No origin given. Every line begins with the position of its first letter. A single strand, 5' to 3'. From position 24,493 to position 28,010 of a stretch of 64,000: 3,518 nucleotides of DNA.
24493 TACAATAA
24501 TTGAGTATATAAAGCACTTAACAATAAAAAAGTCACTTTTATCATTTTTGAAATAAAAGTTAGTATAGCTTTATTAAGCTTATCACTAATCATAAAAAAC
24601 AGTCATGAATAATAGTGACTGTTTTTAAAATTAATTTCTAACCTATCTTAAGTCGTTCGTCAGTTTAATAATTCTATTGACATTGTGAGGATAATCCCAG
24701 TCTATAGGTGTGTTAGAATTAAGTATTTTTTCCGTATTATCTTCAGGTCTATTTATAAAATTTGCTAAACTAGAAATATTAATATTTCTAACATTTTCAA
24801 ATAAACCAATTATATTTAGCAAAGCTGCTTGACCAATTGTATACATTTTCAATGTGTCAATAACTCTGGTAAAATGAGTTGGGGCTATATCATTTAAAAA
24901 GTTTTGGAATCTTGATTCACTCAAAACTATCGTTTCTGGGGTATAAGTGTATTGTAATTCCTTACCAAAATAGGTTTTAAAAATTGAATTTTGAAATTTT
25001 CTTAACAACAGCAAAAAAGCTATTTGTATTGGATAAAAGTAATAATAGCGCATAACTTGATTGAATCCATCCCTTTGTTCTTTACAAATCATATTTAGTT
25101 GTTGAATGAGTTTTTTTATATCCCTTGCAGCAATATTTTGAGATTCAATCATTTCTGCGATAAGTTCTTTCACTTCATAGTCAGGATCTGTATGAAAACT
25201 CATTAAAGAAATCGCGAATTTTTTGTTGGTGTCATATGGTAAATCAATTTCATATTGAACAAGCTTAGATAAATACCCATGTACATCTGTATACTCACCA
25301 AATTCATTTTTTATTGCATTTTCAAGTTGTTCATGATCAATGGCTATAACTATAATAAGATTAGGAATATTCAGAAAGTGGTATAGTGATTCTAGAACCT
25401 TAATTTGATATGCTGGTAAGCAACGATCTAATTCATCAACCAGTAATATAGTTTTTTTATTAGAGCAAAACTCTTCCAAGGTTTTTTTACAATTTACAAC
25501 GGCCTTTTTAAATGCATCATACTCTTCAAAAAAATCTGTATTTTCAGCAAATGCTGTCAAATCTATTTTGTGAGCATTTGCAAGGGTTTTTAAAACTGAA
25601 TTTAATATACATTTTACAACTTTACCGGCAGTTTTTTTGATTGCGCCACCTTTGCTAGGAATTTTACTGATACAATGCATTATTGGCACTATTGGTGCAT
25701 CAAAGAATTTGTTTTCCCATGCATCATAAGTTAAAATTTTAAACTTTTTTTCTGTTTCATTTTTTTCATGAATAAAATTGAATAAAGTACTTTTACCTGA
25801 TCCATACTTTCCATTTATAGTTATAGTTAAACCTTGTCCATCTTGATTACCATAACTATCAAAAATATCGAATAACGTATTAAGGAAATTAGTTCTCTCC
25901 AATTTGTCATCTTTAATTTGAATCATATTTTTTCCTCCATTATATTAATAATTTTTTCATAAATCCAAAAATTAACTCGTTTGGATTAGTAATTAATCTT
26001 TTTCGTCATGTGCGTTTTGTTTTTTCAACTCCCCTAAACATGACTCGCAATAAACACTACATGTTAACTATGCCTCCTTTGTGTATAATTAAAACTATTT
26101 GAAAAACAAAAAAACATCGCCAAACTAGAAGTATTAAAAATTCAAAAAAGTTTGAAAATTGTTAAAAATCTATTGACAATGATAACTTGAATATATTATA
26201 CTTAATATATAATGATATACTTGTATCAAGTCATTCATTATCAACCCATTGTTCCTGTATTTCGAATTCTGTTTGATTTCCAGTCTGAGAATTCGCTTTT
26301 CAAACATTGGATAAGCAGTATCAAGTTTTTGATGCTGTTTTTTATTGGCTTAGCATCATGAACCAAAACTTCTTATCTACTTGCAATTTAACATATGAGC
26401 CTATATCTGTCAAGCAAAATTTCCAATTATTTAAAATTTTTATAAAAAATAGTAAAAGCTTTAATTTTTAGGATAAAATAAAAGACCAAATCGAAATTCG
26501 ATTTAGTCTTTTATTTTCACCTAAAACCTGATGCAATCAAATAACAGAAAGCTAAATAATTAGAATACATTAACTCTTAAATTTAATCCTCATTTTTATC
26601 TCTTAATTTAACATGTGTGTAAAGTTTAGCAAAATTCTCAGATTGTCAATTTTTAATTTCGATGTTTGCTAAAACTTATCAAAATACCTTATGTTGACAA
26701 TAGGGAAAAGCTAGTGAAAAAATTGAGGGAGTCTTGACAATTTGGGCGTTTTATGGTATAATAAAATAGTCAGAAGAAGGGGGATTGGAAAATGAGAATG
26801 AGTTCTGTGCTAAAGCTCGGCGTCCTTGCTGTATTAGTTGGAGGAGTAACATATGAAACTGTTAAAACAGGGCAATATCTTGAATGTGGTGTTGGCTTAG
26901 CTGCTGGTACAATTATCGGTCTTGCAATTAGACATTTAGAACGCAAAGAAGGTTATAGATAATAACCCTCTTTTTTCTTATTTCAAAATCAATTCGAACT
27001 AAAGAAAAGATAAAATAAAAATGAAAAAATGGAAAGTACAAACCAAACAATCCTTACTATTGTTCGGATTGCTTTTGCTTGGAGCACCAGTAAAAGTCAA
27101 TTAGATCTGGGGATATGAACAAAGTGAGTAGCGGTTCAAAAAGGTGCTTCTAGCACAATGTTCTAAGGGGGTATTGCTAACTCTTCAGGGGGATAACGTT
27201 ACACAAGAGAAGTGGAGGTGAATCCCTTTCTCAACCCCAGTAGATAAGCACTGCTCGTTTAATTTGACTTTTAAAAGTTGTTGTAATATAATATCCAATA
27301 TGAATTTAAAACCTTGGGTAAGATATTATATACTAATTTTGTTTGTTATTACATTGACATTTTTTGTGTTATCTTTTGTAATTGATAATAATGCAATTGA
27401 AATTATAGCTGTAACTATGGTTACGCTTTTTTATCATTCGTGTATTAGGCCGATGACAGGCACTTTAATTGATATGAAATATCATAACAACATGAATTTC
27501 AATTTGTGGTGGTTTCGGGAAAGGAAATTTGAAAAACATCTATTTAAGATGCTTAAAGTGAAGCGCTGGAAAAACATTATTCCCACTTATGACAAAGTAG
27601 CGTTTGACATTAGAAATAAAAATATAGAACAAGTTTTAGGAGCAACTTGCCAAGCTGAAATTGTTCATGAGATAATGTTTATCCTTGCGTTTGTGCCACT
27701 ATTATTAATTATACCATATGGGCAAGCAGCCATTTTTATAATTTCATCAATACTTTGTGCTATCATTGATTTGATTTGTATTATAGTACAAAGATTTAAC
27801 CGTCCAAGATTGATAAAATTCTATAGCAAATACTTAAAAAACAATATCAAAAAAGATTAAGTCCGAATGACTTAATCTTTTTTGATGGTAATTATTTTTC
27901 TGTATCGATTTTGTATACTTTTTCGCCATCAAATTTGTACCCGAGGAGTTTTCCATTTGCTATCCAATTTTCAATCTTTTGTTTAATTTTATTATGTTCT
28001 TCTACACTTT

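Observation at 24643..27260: KAP P-loop NTPase next to a 1.3 kb RNA and small-peptide region: candidate uncharacterised defence or abortive-infection module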

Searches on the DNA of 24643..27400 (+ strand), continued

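Call 126: search_with_rna_model(model_id=R1, sources=[L072, L073, L074, L075, L076, L077, L078, L079, L080, L081, L082, L083, L084, L085, L086, L087, L088, L089, L090, L091, L092, L093, L094, L095, L096, L097, L098, L099, L100, L101, L102, L103, L104, L105, L106, L107, L108, L109, L110, L111, L112, L113, L114, L115, L116, L117, L118, L119, L120, L121, L122, L123, L124, L125, L126, L127, L128, L129, L130, L131, L132, L133, L134, L135, L136, L137, L138, L139, L140, L141, L142, L143, L144, L145, L146, L147, L148, L149, L150, L151, L152], max_evalue=1)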
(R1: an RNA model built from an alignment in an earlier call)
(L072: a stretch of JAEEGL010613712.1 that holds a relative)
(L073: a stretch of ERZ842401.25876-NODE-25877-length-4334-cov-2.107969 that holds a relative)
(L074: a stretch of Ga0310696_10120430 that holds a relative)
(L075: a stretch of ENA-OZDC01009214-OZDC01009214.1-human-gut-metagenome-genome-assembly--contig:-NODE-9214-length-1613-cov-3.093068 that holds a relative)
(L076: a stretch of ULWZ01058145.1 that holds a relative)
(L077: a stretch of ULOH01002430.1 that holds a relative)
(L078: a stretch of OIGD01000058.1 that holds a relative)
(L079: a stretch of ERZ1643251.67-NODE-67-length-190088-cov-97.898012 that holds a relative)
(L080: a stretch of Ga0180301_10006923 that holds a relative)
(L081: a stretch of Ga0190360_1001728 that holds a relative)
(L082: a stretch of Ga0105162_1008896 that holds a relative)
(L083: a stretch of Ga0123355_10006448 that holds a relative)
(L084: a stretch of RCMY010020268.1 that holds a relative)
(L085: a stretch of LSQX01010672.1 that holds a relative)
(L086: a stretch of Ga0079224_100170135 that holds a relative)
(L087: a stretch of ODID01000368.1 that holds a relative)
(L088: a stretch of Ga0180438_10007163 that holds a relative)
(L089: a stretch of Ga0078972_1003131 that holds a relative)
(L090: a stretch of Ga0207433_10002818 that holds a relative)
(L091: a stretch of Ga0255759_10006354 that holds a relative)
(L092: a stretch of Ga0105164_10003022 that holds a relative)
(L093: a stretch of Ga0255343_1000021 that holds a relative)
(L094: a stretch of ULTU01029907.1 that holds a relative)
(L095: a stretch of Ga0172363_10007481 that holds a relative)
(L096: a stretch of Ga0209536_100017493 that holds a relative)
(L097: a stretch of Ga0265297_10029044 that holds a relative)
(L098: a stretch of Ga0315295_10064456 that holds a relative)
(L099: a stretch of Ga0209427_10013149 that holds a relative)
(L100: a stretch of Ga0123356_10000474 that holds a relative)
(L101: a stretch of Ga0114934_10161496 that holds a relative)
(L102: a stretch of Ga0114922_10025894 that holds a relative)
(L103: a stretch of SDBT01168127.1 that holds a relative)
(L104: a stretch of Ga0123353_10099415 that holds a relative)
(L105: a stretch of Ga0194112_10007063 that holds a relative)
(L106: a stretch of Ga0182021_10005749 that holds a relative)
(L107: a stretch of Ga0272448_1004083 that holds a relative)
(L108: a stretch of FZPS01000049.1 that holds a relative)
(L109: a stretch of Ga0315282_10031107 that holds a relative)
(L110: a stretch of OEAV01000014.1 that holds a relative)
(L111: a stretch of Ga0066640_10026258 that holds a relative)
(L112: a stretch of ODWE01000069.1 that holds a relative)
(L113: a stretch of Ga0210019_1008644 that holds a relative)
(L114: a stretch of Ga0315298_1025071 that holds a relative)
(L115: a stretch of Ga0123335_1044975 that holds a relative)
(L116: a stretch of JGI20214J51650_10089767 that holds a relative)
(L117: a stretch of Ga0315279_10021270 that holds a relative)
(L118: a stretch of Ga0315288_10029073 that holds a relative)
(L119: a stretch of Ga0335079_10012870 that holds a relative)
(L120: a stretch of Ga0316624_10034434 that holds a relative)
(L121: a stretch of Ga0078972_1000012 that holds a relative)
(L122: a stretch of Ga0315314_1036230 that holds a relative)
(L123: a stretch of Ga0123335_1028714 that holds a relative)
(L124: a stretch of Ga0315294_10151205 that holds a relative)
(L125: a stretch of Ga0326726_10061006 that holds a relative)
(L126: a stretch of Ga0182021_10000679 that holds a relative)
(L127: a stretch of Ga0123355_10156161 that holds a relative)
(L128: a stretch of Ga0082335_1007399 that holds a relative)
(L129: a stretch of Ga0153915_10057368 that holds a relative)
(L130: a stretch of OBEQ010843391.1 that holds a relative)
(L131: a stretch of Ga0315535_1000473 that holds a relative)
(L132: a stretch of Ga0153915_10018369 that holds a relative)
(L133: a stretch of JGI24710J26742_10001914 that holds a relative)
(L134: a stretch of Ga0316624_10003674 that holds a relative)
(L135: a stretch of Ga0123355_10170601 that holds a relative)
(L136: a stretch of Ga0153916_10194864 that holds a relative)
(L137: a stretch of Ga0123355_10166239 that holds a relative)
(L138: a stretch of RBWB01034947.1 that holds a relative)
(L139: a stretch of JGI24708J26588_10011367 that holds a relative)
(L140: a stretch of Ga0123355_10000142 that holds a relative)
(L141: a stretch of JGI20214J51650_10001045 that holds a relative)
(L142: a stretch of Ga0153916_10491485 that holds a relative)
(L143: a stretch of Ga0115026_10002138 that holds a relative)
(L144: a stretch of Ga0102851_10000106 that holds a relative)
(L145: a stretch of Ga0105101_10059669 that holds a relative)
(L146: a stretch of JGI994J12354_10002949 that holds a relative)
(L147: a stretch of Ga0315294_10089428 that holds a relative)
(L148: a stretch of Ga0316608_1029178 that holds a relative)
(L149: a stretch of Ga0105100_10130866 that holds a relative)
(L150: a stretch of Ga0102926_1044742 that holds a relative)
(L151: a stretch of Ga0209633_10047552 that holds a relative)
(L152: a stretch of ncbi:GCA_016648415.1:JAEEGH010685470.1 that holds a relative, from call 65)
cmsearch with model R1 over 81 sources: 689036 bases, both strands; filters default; matches with E-value up to 1: 1.
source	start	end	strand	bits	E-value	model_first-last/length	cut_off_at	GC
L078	15890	15997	-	26.6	0.23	1-157/157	no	0.29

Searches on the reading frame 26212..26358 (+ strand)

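Call 50: search_protein_families(library=pfam, proteins=[window:26212-26358:+], max_evalue=10)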
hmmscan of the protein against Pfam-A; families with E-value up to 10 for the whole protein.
seq(49 aa): 1 family
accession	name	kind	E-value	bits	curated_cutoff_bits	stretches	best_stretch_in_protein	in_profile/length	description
PF24666.1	zf-C2H2_fungi_2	-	0.11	12.8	27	1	22-36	9-23/26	Fungal C2H2 zinc finger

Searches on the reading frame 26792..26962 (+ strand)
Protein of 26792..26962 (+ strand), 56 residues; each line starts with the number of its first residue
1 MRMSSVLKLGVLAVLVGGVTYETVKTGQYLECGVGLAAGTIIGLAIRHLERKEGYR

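Call 8: search_protein_families(library=pfam, proteins=[window:26792-26962:+], max_evalue=0.01)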
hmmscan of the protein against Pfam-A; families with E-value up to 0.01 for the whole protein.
window:26792-26962:+ (56 aa): 0 families

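Call 9: search_protein_families(library=padloc, proteins=[window:26792-26962:+], max_evalue=0.01)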
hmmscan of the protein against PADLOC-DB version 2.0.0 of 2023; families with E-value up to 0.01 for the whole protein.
window:26792-26962:+ (56 aa): 0 families

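Call 18: find_homologous_proteins(query=window:26792-26962:+, max_evalue=0.01)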
Query window:26792-26962:+ (56 aa): 1 proteins with E <= 0.01 among 1 candidates.
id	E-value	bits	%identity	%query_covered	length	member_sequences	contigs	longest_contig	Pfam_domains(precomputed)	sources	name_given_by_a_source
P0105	1.0e-25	105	100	96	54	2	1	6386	-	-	-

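Call 25: find_encoding_contigs(protein=window:26792-26962:+, flank=6000, max_places=10)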
Protein window:26792-26962:+ (56 aa): 23 contigs read that carry it; 10 places shown.
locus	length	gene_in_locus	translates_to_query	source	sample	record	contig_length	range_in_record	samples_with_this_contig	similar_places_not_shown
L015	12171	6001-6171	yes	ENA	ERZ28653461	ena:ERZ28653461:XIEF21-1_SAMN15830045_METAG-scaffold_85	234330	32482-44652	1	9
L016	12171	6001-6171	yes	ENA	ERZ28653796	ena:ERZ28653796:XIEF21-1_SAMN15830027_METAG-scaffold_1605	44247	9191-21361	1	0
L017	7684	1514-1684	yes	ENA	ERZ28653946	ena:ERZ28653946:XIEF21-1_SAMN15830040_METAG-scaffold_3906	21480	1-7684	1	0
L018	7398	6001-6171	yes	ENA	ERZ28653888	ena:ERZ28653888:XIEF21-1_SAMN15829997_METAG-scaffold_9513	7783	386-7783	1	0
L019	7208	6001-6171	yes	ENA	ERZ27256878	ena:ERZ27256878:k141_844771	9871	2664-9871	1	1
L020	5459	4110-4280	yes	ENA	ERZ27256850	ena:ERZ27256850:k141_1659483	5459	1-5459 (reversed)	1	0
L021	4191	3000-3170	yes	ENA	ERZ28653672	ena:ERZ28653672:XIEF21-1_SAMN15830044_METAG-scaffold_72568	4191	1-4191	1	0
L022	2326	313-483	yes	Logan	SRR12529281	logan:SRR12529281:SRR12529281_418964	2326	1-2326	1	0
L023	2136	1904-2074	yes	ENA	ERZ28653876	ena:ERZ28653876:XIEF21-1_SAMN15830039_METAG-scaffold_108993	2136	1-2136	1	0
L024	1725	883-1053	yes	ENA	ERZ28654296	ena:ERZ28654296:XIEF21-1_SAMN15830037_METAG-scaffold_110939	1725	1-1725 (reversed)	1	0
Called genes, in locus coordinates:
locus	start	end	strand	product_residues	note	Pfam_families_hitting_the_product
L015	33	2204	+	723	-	PF01381:HTH_3, PF12844:HTH_19, PF13443:HTH_26 (weak), PF02086:MethyltransfD12, PF03602:Cons_hypoth95 (faint), PF02086:MethyltransfD12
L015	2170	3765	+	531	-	PF09491:RE_AlwI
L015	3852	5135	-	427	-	PF07693:KAP_NTPase, PF13401:AAA_22 (faint)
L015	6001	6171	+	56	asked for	-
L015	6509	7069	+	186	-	PF18927:CrtO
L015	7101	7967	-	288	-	-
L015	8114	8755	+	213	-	PF12917:YfbR-like, PF13023:HD_3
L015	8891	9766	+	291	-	-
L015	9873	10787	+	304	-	-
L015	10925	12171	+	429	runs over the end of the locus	-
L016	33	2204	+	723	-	PF01381:HTH_3, PF12844:HTH_19, PF13443:HTH_26 (weak), PF02086:MethyltransfD12, PF03602:Cons_hypoth95 (faint), PF02086:MethyltransfD12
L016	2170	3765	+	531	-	PF09491:RE_AlwI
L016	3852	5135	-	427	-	PF07693:KAP_NTPase, PF13401:AAA_22 (faint)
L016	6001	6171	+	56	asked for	-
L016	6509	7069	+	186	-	PF18927:CrtO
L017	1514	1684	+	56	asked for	-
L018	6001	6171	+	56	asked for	-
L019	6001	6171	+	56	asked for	-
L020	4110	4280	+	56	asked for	-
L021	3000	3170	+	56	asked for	-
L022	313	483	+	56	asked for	-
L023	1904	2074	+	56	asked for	-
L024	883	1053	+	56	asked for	-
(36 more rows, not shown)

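Call 50: search_protein_families(library=pfam, proteins=[window:26792-26959:+], max_evalue=10)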
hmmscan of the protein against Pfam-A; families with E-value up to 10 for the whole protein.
seq(56 aa): 1 family
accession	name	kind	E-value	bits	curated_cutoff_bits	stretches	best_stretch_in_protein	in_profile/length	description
PF14362.11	DUF4407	-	0.062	13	31.3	1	6-51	21-63/297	Domain of unknown function (DUF4407)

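Call 51: search_protein_families(library=ncbifam, proteins=[window:26792-26959:+], max_evalue=1)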
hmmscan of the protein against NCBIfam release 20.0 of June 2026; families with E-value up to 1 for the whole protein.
seq(56 aa): 0 families

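Call 60: search_protein_families(library=phrogs, proteins=[window:26792-26962:+], max_evalue=0.001)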
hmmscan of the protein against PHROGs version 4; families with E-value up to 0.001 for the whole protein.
window:26792-26962:+ (56 aa): 0 families

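Call 63: search_protein_representatives(protein=window:26792-26962:+)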
Query: 56 residues. Proteins with E-value up to 0.001 (for the whole library): 3; up to 1e-10: 1; up to 1e-30: 0. The best 3 are listed.
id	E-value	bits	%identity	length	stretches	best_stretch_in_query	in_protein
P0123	1.1e-17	78.8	78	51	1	6-56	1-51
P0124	7.9e-07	45.0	34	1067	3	18-43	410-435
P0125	1.3e-04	38.0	38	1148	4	12-37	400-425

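Call 65: find_encoding_contigs(protein=P0123, flank=8000, max_places=6)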
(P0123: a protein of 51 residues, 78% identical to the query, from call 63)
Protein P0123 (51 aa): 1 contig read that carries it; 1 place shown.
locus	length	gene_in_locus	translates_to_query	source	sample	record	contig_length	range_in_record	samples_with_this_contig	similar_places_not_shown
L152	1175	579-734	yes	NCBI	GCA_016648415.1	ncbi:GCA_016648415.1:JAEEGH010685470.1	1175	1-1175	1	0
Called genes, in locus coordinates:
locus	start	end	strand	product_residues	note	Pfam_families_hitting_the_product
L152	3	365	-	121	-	?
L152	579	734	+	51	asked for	-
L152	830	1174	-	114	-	?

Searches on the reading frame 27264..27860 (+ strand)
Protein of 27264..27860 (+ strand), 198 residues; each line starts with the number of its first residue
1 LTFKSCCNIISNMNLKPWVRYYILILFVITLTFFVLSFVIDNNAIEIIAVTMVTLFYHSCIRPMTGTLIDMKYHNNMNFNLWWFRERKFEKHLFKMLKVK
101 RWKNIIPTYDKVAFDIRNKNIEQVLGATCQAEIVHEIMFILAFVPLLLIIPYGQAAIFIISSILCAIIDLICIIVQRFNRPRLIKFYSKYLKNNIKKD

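Call 8: search_protein_families(library=pfam, proteins=[window:27264-27860:+], max_evalue=0.01)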
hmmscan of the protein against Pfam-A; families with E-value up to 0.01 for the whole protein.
window:27264-27860:+ (198 aa): 1 family
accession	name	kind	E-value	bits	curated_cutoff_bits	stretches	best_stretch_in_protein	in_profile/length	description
PF18927.5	CrtO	-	1.2e-24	87.4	27.3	1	82-188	3-122/123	Glycosyl-4,4'-diaponeurosporenoate acyltransferase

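Call 9: search_protein_families(library=padloc, proteins=[window:27264-27860:+], max_evalue=0.01)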
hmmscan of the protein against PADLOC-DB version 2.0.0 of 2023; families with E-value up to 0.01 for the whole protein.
window:27264-27860:+ (198 aa): 0 families

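Call 26: find_encoding_contigs(protein=window:27300-27860:+, flank=6000, max_places=10)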
Protein window:27300-27860:+ (186 aa): 18 contigs read that carry it; 8 places shown.
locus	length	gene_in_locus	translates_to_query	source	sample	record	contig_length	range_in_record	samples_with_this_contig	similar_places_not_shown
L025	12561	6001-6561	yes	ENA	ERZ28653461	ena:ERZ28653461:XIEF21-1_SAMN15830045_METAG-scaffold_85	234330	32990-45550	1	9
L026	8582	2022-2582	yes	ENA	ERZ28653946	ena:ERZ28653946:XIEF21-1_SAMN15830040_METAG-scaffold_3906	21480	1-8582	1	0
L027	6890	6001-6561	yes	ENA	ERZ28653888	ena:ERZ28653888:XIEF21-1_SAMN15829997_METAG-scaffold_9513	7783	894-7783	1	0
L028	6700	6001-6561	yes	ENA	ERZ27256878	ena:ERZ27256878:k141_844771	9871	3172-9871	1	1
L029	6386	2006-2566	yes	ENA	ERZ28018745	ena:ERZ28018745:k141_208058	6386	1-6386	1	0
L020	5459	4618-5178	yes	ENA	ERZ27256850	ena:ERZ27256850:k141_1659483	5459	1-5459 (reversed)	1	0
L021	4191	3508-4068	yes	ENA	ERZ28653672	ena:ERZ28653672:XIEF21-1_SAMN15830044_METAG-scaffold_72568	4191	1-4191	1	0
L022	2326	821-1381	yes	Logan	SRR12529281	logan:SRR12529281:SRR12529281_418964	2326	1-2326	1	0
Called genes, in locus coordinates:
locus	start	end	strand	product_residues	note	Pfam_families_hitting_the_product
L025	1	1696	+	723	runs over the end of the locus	PF01381:HTH_3, PF12844:HTH_19, PF13443:HTH_26 (weak), PF02086:MethyltransfD12, PF03602:Cons_hypoth95 (faint), PF02086:MethyltransfD12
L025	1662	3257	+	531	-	PF09491:RE_AlwI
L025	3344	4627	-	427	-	PF07693:KAP_NTPase, PF13401:AAA_22 (faint)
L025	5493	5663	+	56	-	-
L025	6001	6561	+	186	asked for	PF18927:CrtO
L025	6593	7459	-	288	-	-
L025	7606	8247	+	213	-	PF12917:YfbR-like, PF13023:HD_3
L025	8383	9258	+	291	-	-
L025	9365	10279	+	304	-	-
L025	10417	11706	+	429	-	-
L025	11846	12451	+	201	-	PF12844:HTH_19, PF13560:HTH_31, PF01381:HTH_3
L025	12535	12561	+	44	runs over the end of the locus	-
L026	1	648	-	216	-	?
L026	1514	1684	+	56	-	-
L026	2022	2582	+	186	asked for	PF18927:CrtO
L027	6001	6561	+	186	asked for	PF18927:CrtO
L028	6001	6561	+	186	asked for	PF18927:CrtO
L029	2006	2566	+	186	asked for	PF18927:CrtO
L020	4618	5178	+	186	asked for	PF18927:CrtO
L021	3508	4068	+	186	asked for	PF18927:CrtO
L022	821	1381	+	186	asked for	PF18927:CrtO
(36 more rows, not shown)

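Call 51: search_protein_families(library=ncbifam, proteins=[window:27300-27860:+], max_evalue=1)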
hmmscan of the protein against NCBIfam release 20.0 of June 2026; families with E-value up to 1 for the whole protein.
window:27300-27860:+ (186 aa): 0 families

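Call 60: search_protein_families(library=phrogs, proteins=[window:27300-27860:+], max_evalue=0.001)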
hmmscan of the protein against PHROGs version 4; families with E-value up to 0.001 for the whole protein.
window:27300-27860:+ (186 aa): 0 families
